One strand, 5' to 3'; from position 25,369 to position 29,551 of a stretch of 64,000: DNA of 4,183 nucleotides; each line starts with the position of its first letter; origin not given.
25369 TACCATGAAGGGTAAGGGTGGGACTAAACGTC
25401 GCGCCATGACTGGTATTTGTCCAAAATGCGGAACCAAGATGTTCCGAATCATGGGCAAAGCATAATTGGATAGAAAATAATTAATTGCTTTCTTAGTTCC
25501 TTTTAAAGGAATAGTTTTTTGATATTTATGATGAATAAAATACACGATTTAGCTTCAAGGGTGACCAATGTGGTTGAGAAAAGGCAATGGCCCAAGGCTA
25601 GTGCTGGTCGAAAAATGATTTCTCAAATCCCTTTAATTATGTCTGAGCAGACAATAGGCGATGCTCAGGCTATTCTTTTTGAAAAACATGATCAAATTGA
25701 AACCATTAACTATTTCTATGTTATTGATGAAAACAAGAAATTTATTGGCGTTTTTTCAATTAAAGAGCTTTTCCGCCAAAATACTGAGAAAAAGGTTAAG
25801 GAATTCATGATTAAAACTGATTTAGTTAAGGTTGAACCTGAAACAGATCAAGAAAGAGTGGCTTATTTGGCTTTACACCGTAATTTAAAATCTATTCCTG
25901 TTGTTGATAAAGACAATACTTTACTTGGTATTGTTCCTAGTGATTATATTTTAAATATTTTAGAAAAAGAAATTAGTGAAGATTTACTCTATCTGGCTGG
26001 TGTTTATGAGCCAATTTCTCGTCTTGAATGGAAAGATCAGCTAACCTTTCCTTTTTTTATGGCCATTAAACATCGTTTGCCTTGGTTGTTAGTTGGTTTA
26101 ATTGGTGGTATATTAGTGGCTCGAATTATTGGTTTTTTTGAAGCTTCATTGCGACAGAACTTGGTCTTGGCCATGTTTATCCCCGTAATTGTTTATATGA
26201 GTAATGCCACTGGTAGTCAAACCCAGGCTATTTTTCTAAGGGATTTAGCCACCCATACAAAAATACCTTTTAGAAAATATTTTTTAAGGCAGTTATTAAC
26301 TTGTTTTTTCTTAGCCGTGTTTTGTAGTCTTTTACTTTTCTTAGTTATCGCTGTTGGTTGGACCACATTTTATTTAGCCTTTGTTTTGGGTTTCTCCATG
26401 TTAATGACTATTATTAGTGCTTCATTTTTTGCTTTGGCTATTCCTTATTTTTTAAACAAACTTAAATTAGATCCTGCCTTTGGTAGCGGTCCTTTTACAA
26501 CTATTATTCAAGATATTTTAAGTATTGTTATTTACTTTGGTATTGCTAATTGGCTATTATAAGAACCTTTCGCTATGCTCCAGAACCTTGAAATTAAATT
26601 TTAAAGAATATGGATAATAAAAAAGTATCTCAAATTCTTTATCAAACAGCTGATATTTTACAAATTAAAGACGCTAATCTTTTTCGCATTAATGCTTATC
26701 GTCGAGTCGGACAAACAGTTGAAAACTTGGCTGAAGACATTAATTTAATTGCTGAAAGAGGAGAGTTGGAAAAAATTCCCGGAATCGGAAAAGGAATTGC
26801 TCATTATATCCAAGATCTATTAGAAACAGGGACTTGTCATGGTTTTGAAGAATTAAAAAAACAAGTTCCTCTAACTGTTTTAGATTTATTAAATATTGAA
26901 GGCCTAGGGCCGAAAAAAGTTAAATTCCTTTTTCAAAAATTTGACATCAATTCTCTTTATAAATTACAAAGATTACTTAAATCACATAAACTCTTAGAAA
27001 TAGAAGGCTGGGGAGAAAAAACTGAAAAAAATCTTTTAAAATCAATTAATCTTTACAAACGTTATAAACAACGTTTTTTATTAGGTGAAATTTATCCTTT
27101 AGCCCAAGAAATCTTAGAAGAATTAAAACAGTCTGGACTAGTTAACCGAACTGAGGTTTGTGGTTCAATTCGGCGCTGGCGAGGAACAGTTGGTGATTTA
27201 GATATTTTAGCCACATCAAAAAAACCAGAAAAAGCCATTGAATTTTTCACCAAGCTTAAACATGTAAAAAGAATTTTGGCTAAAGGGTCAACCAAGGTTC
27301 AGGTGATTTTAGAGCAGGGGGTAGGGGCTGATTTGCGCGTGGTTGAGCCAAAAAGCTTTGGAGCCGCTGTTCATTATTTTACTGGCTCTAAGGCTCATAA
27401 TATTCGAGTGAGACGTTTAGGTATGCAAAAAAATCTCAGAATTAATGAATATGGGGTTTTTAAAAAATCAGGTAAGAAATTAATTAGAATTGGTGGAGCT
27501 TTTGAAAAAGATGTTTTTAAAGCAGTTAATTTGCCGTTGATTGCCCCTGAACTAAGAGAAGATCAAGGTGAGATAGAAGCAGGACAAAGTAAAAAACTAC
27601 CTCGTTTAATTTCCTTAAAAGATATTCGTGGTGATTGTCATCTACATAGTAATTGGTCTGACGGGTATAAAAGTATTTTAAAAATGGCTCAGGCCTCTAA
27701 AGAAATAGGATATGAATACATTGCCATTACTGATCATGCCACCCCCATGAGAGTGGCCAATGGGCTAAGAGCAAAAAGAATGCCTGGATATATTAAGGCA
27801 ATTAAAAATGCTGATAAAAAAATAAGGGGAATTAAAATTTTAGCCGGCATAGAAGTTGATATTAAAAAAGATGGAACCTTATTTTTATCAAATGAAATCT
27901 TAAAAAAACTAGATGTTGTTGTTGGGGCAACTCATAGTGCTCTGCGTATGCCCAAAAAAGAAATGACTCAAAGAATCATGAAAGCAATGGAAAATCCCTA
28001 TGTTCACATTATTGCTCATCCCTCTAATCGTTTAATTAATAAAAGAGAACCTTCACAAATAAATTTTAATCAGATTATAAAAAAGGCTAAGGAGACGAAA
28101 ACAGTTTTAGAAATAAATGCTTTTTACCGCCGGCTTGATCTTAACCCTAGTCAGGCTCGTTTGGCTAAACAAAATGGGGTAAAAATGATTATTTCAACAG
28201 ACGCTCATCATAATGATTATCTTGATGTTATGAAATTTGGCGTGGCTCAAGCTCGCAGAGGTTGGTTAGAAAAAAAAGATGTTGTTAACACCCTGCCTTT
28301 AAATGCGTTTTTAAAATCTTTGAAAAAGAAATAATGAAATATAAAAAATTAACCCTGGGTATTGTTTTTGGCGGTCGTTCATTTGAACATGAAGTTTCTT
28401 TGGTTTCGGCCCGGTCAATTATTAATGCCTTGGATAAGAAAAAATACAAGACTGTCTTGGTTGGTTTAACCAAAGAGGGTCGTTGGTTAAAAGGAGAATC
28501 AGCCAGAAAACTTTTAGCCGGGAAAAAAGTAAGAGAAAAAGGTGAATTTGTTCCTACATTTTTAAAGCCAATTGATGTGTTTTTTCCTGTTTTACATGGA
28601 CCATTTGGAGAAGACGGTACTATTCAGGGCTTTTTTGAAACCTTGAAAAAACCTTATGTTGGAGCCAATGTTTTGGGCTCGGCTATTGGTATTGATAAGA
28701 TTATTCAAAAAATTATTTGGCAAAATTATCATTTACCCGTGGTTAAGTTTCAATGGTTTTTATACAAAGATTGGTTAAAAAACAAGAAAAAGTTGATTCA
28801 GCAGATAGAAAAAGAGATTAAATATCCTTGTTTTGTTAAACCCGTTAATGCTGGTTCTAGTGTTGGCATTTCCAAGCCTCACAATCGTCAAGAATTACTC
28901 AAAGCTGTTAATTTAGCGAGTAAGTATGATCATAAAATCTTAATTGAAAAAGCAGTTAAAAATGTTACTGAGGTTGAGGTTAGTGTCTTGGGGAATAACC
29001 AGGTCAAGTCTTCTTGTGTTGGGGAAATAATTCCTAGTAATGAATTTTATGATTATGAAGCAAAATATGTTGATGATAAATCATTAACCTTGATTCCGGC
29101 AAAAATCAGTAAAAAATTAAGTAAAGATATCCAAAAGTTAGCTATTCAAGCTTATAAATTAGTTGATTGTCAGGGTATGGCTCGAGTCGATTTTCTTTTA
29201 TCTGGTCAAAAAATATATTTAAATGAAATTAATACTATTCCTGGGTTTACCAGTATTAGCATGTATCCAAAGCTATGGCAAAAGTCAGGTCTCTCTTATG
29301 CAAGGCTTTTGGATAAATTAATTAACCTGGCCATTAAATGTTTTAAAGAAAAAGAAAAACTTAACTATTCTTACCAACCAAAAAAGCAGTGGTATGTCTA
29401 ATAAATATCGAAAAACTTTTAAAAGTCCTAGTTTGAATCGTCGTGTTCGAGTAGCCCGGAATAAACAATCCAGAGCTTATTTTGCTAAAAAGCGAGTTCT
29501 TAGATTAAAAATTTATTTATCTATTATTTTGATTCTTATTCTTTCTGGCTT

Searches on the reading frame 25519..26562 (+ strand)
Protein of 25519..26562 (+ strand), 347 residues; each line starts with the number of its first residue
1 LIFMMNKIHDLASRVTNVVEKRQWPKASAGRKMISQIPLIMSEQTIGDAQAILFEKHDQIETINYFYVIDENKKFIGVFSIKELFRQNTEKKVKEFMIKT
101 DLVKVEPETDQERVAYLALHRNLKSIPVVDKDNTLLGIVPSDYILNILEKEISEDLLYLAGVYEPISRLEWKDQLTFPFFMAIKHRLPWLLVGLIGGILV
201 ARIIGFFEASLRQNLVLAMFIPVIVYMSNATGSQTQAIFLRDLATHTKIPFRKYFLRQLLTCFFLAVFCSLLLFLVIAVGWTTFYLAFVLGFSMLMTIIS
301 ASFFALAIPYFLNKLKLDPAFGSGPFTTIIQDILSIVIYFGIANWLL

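Call 49: search_protein_families(library=pfam, proteins=[window:25519-26562:+], max_evalue=0.00001)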
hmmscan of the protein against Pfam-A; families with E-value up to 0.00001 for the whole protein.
window:25519-26562:+ (347 aa): 2 families
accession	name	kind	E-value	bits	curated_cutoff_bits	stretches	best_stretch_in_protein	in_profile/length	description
PF01769.21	MgtE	-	2.5e-21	76.7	27.6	1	221-342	1-125/125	Divalent cation transporter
PF00571.33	CBS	-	5.9e-15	55.8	24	1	93-148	1-55/57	CBS domain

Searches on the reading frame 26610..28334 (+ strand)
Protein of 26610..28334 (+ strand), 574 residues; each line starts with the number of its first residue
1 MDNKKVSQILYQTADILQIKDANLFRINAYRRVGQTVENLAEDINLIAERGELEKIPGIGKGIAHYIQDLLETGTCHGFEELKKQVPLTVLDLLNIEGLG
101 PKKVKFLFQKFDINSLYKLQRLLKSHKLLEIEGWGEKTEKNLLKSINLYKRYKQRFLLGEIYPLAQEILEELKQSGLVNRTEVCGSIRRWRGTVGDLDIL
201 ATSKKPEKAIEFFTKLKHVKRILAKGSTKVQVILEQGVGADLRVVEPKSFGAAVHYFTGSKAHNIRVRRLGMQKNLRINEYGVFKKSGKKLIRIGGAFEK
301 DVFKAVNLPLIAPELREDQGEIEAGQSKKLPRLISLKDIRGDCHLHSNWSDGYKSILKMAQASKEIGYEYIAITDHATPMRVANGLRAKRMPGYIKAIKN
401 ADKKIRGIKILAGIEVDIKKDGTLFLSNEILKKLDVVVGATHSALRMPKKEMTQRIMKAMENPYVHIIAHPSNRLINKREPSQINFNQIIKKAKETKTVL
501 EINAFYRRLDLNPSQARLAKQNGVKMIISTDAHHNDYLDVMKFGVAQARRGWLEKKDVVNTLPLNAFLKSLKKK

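Call 23: search_protein_families(library=pfam, proteins=[window:26610-28334:+], max_evalue=0.001)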
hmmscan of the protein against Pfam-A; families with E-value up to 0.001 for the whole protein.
window:26610-28334:+ (574 aa): 6 families
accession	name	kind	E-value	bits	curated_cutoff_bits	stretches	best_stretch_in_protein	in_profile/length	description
PF14791.11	DNA_pol_B_thumb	-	8.6e-19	67.6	25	1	253-317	1-63/63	DNA polymerase beta thumb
PF14716.13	HHH_8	-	6.9e-17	62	30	1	1-76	1-73/73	Helix-hairpin-helix domain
PF02811.25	PHP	-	5.4e-13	50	26.4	1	342-503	1-162/164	PHP domain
PF14520.12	HHH_5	-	6.5e-08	33.4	27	1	91-145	2-54/57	Helix-hairpin-helix domain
PF01876.22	RNase_P_p30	-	0.00036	20.5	35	0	349-503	7-144/214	RNase P subunit p30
PF14792.12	DNA_pol_B_palm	-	0.00046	20.8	25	0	164-213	10-56/113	DNA polymerase beta palm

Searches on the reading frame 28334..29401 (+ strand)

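Call 49: search_protein_families(library=pfam, proteins=[window:28334-29401:+], max_evalue=0.00001)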
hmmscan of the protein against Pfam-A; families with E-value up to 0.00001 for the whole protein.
window:28334-29401:+ (355 aa): 4 families
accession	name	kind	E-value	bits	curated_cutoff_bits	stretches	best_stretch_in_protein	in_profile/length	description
PF07478.18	Dala_Dala_lig_C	-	8.2e-76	254.5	24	1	128-330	1-203/204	D-ala D-ala ligase C-terminus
PF01820.27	Dala_Dala_lig_N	-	2.5e-33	115.6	34.6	1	8-111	2-121/121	D-ala D-ala ligase N-terminus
PF02222.28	ATP-grasp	-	1.1e-10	41.9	27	1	151-300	18-160/179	ATP-grasp domain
PF02786.22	CPSase_L_D2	-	1.2e-10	41.7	19.8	1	156-301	31-178/211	Carbamoyl-phosphate synthase L chain, ATP binding domain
